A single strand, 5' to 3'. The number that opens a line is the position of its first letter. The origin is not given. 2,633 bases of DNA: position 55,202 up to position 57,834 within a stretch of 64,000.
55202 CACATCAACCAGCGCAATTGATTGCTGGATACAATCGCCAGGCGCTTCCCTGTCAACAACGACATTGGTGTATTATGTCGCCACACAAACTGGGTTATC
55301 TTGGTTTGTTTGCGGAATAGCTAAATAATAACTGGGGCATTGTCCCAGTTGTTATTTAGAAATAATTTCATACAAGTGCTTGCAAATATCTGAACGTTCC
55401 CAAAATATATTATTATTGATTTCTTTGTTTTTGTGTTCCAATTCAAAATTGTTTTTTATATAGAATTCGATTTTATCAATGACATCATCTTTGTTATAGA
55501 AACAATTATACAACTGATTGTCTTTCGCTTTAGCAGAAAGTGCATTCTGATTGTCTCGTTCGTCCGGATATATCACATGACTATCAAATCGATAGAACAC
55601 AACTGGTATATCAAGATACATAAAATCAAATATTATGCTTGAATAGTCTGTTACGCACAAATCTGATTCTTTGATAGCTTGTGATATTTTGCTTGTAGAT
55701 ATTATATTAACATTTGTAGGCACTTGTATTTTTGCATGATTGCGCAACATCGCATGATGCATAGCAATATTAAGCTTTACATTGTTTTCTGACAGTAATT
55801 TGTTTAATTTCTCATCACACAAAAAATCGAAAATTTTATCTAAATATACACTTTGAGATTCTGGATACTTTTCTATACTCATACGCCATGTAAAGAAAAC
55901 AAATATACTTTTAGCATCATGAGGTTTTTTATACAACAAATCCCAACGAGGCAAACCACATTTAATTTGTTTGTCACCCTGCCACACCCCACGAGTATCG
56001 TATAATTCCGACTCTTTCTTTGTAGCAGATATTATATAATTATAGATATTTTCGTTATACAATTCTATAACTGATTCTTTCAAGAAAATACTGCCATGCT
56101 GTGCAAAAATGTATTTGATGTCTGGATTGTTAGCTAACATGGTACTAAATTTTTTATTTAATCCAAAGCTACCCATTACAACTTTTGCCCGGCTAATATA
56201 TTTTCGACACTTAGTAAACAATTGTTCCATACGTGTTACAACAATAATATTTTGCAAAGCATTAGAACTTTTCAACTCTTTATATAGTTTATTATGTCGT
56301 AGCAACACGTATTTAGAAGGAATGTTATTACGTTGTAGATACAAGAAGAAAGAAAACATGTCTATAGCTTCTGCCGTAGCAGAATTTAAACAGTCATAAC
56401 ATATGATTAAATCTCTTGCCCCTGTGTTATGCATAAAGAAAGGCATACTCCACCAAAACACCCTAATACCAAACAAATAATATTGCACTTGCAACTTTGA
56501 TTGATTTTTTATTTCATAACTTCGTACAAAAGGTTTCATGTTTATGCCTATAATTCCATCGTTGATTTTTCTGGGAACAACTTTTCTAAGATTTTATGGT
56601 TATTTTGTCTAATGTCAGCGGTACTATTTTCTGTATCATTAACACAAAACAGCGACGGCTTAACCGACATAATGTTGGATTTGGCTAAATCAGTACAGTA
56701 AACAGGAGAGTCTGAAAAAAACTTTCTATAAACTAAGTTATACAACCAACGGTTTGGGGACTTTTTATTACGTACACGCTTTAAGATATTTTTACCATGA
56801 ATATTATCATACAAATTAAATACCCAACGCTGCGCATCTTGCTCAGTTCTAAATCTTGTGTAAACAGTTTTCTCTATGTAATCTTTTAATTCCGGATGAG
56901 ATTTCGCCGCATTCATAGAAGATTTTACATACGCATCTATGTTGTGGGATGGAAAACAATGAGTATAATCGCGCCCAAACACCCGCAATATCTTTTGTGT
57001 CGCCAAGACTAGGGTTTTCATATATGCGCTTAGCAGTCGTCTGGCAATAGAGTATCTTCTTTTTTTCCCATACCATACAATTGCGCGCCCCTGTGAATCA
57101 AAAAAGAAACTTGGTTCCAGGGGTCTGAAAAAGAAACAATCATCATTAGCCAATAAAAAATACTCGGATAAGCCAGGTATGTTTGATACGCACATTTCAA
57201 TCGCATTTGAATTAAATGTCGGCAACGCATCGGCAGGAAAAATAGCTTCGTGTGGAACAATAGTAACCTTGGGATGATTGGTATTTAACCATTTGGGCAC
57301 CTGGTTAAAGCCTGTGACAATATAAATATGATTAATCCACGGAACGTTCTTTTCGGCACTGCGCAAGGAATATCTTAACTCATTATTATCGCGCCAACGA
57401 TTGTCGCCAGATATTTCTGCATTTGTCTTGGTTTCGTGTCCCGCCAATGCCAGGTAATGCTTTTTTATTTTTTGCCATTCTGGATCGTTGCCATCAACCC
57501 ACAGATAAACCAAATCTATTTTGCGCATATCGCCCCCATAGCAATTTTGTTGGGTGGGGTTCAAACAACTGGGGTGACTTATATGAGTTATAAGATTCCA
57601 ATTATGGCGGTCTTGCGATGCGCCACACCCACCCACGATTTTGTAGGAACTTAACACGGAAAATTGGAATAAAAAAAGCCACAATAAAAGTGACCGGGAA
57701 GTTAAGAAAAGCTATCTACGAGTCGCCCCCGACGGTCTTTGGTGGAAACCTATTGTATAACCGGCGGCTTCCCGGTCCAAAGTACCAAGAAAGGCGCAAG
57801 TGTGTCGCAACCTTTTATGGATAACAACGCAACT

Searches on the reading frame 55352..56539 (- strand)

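Call 56: search_protein_families(library=pfam, proteins=[window:55352-56539:-], max_evalue=0.00001)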
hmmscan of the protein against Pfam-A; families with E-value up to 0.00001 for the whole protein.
window:55352-56539:- (395 aa): 1 family
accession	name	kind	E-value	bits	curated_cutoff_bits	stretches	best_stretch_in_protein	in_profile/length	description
PF04464.20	Glyphos_transf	-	8.3e-18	64.9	22.1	1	110-372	71-343/367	CDP-Glycerol:Poly(glycerophosphate) glycerophosphotransferase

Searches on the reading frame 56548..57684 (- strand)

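Call 56: search_protein_families(library=pfam, proteins=[window:56548-57684:-], max_evalue=0.00001)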
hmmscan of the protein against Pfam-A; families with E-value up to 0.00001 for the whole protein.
window:56548-57684:- (378 aa): 2 families
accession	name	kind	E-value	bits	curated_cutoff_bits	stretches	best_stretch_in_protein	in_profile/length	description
PF11380.13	Stealth_CR2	-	2.1e-40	137.7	39.4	1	96-200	1-105/108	Stealth protein CR2, conserved region 2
PF17101.10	Stealth_CR1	-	6.3e-11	42.2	27.2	1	55-78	2-25/29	Stealth protein CR1, conserved region 1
